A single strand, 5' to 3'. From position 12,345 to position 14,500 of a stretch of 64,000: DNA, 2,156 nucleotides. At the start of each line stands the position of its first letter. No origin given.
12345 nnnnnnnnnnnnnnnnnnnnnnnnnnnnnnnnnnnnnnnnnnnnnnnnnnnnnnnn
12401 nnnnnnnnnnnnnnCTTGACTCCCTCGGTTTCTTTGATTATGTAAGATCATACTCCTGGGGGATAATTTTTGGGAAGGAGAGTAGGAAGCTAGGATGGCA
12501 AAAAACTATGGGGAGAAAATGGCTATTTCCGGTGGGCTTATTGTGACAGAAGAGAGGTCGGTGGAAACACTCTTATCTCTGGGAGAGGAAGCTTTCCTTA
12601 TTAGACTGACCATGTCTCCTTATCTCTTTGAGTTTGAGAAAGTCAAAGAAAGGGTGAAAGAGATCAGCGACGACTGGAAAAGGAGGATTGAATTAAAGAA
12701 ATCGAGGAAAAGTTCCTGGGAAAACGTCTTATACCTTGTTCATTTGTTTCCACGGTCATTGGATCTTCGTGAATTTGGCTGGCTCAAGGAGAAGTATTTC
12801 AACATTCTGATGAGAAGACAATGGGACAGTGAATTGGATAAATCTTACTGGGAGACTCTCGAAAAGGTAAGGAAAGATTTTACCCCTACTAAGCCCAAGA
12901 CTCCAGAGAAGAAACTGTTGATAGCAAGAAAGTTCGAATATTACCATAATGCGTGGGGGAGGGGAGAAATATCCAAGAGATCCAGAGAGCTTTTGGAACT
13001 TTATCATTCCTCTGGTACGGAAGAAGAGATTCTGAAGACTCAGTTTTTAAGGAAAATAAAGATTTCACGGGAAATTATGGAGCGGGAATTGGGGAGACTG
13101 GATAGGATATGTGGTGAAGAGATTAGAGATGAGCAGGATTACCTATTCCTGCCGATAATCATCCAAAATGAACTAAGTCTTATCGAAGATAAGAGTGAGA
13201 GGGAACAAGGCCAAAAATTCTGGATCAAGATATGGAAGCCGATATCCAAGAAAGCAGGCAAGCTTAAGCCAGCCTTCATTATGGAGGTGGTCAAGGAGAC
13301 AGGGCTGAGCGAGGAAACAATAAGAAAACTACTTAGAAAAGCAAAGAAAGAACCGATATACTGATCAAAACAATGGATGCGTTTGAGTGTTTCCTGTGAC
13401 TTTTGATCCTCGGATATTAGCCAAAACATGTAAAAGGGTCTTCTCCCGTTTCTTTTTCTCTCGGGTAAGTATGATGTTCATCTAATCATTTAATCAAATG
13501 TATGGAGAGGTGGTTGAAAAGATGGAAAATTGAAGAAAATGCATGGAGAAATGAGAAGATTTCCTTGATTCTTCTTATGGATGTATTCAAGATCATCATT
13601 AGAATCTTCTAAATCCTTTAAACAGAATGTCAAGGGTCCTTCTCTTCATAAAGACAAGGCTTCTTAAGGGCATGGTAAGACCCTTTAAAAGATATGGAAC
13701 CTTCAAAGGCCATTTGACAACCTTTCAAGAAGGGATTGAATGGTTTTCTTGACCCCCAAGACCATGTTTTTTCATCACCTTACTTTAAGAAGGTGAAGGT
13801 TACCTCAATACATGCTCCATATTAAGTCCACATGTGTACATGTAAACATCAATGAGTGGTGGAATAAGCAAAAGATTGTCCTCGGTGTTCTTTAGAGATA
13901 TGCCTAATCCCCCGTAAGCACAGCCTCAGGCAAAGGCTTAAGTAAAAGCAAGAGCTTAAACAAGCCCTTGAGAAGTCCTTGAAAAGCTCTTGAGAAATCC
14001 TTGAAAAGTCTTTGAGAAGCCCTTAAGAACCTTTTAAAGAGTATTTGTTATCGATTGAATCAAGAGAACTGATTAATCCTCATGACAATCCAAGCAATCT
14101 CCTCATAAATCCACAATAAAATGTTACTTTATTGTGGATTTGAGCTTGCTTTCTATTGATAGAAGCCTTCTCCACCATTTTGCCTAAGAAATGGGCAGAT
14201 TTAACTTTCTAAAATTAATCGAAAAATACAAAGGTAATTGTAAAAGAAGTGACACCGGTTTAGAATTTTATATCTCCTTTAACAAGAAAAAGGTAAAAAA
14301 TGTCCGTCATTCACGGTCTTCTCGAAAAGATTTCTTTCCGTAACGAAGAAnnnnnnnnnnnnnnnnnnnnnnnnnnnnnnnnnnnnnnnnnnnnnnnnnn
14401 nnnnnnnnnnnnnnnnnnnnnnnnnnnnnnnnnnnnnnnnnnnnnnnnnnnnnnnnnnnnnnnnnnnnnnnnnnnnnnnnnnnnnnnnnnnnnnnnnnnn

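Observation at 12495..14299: Possible island replication module: HTH protein followed by iteron-like 11-12-bp tandem repeats, an AT-rich tract and a perfect palindrome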

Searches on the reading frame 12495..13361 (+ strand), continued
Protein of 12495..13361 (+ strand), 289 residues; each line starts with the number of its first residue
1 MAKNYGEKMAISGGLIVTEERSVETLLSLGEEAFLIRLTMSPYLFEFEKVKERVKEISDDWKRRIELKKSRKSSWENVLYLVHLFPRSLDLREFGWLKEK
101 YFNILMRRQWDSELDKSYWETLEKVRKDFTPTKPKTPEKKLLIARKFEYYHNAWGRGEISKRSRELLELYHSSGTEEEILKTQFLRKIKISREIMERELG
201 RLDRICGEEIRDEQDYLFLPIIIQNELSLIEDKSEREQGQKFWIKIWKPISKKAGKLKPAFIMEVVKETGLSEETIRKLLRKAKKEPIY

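Call 89: find_encoding_contigs(protein=P0041, flank=8000, max_places=3)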
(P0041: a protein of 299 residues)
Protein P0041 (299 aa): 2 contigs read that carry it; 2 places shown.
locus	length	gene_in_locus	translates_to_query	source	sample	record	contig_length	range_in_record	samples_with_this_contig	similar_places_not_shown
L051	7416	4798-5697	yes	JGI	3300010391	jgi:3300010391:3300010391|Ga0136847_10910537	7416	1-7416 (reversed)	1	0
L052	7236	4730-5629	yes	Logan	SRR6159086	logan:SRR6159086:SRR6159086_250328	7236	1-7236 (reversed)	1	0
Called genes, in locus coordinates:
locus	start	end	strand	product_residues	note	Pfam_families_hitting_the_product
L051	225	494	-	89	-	-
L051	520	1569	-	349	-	PF13102:Phage_int_SAM_5 (weak), PF00589:Phage_integrase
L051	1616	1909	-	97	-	PF05930:Phage_AlpA, PF12728:HTH_17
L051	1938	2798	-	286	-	PF09250:Prim-Pol, PF08708:PriCT_1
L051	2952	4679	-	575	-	-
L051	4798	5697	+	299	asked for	-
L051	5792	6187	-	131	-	-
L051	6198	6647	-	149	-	PF12844:HTH_19, PF13560:HTH_31, PF01381:HTH_3, PF13413:HTH_25 (weak), PF13443:HTH_26 (faint)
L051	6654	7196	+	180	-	PF26497:Halo_RE (weak)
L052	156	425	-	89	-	-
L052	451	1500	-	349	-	PF13102:Phage_int_SAM_5 (weak), PF00589:Phage_integrase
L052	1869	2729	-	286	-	PF09250:Prim-Pol, PF08708:PriCT_1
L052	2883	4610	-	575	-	-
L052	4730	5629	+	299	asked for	-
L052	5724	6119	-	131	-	-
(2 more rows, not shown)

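Call 90: search_protein_families(library=phrogs, proteins=[L051:2952-4676:-, L051:1938-2795:-, L051:4798-5694:+, L051:5792-6184:-, L051:6198-6644:-, L051:225-491:-], max_evalue=0.001)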
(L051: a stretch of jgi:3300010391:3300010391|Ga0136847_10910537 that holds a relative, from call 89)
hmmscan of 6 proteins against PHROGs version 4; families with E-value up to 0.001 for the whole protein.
L051:2952-4676:- (574 aa): 1 family
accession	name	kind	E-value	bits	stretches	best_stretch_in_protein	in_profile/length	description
phrog_1139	-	DNA, RNA and nucleotide metabolism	1.4e-06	27.6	1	212-420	549-759/895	DNA primase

L051:1938-2795:- (285 aa): 9 families
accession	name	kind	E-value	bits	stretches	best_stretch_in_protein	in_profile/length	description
phrog_695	-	DNA, RNA and nucleotide metabolism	7.4e-32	111.9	1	6-264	10-273/704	DNA polymerase/primase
phrog_1156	-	DNA, RNA and nucleotide metabolism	2.1e-29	103.7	1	3-240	12-222/855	DNA primase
phrog_5852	-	DNA, RNA and nucleotide metabolism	1.7e-15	58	1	10-147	72-228/242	DNA polymerase/primase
phrog_906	-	DNA, RNA and nucleotide metabolism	1.1e-12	48.5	1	41-219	108-274/872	DNA polymerase/primase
phrog_5177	-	DNA, RNA and nucleotide metabolism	1.3e-11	44.2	1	4-142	20-165/876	DNA polymerase/primase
phrog_19930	-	DNA, RNA and nucleotide metabolism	2.9e-10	40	1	9-73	15-80/865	DNA polymerase/primase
phrog_3022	-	DNA, RNA and nucleotide metabolism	7.1e-10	38.9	1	41-166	60-178/788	DNA primase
phrog_10729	-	DNA, RNA and nucleotide metabolism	1.6e-07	31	1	10-156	20-170/722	DNA polymerase/primase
phrog_2135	-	DNA, RNA and nucleotide metabolism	0.00023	20.6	1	201-259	651-710/713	DNA primase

L051:4798-5694:+ (299 aa): 0 families

L051:5792-6184:- (130 aa): 0 families

L051:6198-6644:- (148 aa): 17 families
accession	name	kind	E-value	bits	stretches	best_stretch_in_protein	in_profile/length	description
phrog_1373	-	transcription regulation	8.2e-14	52.9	1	49-119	64-134/166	transcriptional regulator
phrog_8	-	transcription regulation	1.9e-12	48.3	1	42-108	70-136/346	transcriptional regulator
phrog_5823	-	transcription regulation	2.7e-12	47.5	1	47-119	5-78/404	transcriptional regulator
phrog_3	-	transcription regulation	1.2e-11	46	1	42-125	82-163/430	transcriptional repressor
phrog_2439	-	transcription regulation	4.6e-08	33.3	1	46-114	5-73/367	transcriptional regulator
phrog_147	-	transcription regulation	1.4e-07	32.8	1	48-109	4-66/100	transcriptional regulator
phrog_7241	-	transcription regulation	5.3e-07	30.7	1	52-107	65-120/122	transcriptional regulator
phrog_4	-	transcription regulation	7.2e-07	29.5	1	47-109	135-193/400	transcriptional repressor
phrog_6831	-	transcription regulation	2.2e-06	28.5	1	59-98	16-56/68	transcriptional regulator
phrog_2339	-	DNA, RNA and nucleotide metabolism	1.1e-05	26.3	1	42-104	19-82/98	HTH DNA binding protein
phrog_2967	-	transcription regulation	1.4e-05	25.8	1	48-110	10-72/225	transcriptional regulator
phrog_35195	-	unknown function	5.2e-05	23.9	1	49-111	3-66/159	-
phrog_2328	-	transcription regulation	5.4e-05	24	1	48-97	15-64/128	transcriptional repressor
phrog_7396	-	unknown function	0.00016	22.4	1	42-108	9-78/227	-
phrog_2104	-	unknown function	0.00021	22.5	1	52-87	43-78/103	-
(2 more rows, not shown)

L051:225-491:- (88 aa): 1 family
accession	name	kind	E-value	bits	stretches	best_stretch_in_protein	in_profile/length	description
phrog_17205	-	unknown function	0.00058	20.7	1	30-83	18-69/162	-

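Call 98: search_dna_similar(query=window:12495-13361:+, collection=phages, mode=protein, max_evalue=0.01)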
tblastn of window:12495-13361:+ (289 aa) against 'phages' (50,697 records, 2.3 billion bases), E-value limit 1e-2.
No match.

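Call 99: search_dna_similar(query=P0041, collection=plasmids, mode=protein, max_evalue=0.01)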
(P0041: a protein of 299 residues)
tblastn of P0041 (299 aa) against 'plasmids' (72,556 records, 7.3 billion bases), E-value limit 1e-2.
No match.

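Call 106: search_protein_families(library=pfam, proteins=[L051:2952-4676:-, L051:5792-6184:-], max_evalue=1)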
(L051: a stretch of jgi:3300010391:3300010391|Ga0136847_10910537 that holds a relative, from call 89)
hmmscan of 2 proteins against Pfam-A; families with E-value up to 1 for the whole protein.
L051:2952-4676:- (574 aa): 2 families
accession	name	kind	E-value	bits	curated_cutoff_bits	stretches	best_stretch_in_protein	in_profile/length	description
PF01531.22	Glyco_transf_11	-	0.032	13.9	23.9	1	74-118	113-157/298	Glycosyl transferase family 11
PF20720.3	nSTAND3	-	0.15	12.2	27.2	1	210-268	20-75/155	Novel STAND NTPase 3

L051:5792-6184:- (130 aa): 0 families

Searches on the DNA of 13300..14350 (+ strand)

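Call 49: search_dna_similar(query=window:13365-14299:+, collection=plasmids, mode=distant, max_evalue=0.01)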
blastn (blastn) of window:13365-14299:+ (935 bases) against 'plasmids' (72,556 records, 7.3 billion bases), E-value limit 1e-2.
No match.

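Call 64: search_rna_families(source=window, start=13300, end=14350, threshold=evalue, max_evalue=1)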
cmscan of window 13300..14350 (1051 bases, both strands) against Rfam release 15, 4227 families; matches with E-value up to 1: 4.
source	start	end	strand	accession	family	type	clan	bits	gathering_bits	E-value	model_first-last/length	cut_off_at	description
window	13530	13644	+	RF00336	snoJ26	Gene; snRNA; snoRNA; CD-box;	-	21.8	50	0.73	1-147/147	no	Small nucleolar RNA J26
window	13920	13980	-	RF03289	mir-1205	Gene; miRNA;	-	20.2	75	0.17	1-63/63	no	mir-1205 microRNA precursor family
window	13521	13654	+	RF00565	SCARNA3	Gene; snRNA; snoRNA; scaRNA;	CL00018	20.1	47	0.35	1-141/141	no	Small Cajal body specific RNA 3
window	13563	13667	-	RF02557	CbSR1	Gene; sRNA;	-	18.6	146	0.47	1-112/112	no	Coxiella burnetii sRNA 1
